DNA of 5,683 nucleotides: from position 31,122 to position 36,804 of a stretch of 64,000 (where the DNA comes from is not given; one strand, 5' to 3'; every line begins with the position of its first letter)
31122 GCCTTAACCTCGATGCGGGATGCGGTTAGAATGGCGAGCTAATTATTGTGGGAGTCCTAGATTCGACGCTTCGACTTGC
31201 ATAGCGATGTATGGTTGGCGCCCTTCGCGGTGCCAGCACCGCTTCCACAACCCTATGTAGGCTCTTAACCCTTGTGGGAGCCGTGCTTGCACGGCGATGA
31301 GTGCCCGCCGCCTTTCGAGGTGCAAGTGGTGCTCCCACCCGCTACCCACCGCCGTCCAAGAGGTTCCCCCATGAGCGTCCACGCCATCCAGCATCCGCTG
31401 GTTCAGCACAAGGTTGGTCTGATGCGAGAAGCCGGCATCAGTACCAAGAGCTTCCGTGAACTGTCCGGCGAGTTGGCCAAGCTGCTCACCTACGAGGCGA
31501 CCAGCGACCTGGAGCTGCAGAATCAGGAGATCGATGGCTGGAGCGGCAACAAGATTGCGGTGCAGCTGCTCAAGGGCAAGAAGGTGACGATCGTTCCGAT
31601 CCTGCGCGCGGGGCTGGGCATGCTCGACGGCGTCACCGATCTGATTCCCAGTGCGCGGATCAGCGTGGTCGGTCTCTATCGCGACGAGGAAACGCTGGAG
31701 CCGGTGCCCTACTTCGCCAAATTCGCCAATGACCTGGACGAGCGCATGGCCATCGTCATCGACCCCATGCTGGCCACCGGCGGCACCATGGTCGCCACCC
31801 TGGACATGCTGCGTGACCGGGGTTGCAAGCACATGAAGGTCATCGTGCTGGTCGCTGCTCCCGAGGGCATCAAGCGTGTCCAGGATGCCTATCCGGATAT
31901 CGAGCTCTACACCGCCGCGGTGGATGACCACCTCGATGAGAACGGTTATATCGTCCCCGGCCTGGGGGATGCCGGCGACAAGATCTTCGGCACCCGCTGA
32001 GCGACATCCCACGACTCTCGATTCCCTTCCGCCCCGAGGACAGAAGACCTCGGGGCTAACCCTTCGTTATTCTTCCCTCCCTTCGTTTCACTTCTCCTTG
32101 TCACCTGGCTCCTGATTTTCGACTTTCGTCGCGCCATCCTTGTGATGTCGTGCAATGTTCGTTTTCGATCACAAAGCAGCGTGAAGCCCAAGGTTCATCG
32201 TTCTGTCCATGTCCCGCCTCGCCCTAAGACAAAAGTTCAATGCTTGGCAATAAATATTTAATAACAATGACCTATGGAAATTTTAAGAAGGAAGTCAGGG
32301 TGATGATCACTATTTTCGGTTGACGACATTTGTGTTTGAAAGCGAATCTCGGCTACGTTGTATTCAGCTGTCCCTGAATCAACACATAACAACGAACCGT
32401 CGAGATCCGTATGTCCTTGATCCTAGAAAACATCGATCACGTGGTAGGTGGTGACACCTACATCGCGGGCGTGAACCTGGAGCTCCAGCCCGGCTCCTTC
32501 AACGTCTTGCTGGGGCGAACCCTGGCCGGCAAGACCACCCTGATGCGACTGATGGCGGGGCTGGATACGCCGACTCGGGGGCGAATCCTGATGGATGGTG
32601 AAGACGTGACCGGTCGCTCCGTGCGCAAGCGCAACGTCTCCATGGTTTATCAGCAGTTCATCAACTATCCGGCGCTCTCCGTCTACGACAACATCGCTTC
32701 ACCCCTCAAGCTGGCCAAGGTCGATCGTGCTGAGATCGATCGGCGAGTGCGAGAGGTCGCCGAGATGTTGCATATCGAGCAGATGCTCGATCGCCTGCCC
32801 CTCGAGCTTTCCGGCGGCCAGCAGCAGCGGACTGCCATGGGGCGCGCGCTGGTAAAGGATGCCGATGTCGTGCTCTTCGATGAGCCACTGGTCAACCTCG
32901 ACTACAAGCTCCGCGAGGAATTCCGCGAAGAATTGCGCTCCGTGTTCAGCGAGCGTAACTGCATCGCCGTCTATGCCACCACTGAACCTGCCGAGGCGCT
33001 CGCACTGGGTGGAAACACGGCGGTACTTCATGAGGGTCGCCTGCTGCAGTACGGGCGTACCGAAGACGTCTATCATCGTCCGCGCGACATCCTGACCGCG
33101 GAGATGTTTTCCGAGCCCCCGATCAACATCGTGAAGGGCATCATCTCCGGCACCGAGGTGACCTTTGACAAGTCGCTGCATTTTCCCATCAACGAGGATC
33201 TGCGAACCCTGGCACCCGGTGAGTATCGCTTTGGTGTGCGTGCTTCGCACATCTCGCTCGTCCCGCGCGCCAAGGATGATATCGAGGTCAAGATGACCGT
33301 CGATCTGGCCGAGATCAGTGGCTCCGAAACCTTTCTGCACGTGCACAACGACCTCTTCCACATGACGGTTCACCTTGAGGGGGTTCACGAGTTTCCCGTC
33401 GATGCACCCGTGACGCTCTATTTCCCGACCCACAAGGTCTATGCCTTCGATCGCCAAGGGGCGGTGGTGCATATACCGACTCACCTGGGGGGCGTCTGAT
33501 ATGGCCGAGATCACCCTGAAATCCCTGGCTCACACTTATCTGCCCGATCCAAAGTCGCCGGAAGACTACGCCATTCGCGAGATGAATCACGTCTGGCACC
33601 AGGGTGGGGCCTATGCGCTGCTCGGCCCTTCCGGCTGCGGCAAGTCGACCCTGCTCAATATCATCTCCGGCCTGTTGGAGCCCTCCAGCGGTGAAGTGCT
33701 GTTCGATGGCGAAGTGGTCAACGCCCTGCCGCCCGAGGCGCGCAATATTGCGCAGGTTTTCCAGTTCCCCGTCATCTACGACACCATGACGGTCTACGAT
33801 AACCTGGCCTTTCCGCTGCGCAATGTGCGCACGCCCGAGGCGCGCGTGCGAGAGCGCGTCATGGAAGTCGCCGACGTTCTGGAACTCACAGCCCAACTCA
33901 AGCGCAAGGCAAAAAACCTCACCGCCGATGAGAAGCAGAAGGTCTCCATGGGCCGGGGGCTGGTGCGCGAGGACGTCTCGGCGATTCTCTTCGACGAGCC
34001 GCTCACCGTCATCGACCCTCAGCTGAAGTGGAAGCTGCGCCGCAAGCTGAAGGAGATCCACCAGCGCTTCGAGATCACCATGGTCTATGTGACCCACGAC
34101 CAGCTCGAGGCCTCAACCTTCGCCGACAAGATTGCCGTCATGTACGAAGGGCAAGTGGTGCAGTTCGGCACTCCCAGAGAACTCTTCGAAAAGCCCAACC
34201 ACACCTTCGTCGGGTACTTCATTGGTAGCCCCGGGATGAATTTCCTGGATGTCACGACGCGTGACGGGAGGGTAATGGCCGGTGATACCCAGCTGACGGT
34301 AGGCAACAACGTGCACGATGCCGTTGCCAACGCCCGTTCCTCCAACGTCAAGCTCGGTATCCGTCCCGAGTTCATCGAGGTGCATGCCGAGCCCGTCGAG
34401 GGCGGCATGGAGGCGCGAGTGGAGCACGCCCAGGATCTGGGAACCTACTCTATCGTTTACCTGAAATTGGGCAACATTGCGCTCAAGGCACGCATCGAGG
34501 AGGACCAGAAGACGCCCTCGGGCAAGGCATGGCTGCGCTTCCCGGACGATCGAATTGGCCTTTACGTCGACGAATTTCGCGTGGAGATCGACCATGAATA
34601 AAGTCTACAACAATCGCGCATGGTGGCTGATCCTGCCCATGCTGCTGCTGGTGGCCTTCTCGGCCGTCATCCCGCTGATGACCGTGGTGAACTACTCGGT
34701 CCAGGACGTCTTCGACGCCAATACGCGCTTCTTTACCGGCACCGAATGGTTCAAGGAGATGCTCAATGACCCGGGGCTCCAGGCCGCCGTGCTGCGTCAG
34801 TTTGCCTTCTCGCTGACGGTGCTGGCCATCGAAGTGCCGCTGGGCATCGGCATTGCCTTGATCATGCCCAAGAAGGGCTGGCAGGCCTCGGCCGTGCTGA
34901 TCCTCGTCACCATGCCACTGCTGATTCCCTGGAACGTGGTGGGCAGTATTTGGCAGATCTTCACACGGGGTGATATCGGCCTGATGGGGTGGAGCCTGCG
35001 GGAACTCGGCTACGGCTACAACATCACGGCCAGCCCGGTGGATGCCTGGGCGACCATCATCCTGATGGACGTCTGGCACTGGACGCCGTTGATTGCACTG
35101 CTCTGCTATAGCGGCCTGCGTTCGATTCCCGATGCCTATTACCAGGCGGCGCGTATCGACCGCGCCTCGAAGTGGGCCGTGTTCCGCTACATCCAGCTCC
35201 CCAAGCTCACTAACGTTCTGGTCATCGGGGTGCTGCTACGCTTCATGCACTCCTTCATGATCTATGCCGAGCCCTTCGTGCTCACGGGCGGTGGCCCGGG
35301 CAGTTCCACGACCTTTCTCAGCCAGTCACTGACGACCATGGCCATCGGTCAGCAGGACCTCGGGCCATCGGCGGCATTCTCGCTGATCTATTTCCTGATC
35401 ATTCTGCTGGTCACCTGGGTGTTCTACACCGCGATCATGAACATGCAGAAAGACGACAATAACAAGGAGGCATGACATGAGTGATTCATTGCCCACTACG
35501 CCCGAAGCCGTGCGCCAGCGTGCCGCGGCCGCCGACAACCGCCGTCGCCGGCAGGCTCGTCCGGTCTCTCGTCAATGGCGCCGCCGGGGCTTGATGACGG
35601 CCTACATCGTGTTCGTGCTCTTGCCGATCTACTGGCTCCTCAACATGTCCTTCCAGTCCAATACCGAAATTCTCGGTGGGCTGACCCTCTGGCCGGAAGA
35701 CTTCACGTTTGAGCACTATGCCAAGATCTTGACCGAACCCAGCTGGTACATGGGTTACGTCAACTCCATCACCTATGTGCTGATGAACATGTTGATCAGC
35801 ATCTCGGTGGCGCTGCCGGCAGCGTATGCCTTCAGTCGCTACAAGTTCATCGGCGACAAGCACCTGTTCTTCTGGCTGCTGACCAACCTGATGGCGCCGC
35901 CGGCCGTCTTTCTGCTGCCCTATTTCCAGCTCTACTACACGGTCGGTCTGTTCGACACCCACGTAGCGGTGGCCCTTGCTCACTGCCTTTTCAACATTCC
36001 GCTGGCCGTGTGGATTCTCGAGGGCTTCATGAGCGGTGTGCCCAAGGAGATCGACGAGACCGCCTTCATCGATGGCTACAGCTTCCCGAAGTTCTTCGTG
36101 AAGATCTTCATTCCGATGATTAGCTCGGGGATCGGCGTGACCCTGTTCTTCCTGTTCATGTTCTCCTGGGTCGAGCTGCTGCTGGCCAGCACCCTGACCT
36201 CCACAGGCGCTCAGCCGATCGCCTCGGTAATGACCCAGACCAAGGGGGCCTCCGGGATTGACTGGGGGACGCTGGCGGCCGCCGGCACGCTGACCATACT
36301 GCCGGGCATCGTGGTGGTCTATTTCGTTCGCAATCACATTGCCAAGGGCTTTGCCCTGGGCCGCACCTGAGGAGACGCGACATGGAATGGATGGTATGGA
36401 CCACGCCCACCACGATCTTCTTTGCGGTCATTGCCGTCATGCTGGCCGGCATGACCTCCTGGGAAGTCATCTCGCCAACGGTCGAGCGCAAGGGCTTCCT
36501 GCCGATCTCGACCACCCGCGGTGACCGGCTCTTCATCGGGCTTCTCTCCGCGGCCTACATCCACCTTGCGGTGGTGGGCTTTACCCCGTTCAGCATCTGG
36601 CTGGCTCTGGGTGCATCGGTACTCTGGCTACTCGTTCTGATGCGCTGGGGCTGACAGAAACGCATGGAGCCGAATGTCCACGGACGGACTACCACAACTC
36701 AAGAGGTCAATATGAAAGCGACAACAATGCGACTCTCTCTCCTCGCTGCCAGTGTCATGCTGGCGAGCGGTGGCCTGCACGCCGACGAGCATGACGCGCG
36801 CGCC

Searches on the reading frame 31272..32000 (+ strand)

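Call 54: search_protein_families(library=pfam, proteins=[window:31272-32000:+], max_evalue=0.000001)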
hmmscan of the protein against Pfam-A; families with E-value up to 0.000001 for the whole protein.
window:31272-32000:+ (242 aa): 2 families
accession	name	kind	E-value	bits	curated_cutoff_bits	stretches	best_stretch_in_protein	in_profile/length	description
PF14681.12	UPRTase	-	8.2e-67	225.1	27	1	39-241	2-206/206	Uracil phosphoribosyltransferase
PF00156.33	Pribosyltran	-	8.9e-13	48.3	26.3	1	85-205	13-135/158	Phosphoribosyl transferase domain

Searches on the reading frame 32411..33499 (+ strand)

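Call 54: search_protein_families(library=pfam, proteins=[window:32411-33499:+], max_evalue=0.000001)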
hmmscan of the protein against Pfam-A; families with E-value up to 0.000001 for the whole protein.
window:32411-33499:+ (362 aa): 1 family
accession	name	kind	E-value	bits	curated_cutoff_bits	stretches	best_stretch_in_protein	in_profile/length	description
PF00005.33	ABC_tran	-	8.5e-28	98.1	25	1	20-160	3-136/137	ABC transporter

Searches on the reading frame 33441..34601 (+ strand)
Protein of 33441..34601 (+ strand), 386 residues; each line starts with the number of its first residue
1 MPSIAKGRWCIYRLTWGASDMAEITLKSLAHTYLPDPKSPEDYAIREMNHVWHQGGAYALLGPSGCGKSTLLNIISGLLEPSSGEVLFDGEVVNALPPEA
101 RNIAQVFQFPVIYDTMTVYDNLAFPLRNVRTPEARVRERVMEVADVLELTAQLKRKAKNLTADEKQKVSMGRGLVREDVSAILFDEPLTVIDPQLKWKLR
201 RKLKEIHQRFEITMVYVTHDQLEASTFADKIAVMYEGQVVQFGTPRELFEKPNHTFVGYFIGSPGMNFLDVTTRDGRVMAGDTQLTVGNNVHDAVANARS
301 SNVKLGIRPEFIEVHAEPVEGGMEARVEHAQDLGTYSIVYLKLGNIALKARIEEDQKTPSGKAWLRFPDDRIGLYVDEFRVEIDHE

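Call 54: search_protein_families(library=pfam, proteins=[window:33441-34601:+], max_evalue=0.000001)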
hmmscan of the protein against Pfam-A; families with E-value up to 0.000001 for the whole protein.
window:33441-34601:+ (386 aa): 2 families
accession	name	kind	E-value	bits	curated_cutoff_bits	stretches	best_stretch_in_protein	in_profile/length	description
PF00005.33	ABC_tran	-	3.3e-22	80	25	1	51-188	7-136/137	ABC transporter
PF17912.7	OB_MalK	-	1.5e-10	42.2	27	1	262-312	1-53/53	MalK OB fold domain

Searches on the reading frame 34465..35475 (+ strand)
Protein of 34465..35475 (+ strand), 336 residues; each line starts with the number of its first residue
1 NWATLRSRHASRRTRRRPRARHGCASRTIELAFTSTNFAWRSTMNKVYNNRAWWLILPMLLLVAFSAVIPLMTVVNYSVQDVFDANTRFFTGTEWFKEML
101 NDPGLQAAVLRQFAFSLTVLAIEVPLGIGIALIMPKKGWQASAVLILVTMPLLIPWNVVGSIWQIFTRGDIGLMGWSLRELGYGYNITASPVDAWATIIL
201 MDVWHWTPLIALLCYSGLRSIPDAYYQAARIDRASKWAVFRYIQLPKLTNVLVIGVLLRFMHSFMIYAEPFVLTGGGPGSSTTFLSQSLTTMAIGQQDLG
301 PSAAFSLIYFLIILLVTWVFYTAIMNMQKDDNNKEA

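Call 54: search_protein_families(library=pfam, proteins=[window:34465-35475:+], max_evalue=0.000001)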
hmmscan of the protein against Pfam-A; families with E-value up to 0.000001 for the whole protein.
window:34465-35475:+ (336 aa): 1 family
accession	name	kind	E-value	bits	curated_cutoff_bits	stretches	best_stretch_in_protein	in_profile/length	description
PF00528.27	BPD_transp_1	-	1.7e-19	70.7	26.4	1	124-320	2-175/184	Binding-protein-dependent transport system inner membrane component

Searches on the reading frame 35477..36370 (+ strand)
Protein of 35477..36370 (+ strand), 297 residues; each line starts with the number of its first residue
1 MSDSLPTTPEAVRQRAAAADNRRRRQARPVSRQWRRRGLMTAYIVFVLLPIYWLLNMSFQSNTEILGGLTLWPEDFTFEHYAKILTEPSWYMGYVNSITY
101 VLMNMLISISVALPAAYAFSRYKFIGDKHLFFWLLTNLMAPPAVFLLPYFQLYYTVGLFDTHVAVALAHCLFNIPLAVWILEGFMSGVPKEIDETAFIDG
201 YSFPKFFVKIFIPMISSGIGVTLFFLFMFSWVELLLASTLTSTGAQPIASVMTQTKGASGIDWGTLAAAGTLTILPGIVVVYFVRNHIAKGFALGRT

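Call 54: search_protein_families(library=pfam, proteins=[window:35477-36370:+], max_evalue=0.000001)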
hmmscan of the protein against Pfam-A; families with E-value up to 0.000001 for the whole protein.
window:35477-36370:+ (297 aa): 1 family
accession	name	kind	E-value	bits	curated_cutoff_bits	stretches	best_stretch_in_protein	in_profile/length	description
PF00528.27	BPD_transp_1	-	1.1e-11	45.3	26.4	1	113-291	6-181/184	Binding-protein-dependent transport system inner membrane component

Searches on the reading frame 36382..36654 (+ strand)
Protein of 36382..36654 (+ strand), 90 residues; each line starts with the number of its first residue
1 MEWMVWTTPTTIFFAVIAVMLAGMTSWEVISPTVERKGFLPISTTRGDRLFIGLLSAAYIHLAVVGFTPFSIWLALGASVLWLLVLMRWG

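Call 55: search_protein_families(library=pfam, proteins=[window:36382-36654:+], max_evalue=0.000001)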
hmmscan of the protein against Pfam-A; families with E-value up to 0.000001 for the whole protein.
window:36382-36654:+ (90 aa): 1 family
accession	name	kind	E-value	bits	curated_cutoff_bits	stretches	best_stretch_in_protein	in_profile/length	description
PF09928.14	DUF2160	-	6e-37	126.3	28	1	3-90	1-88/88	Predicted small integral membrane protein (DUF2160)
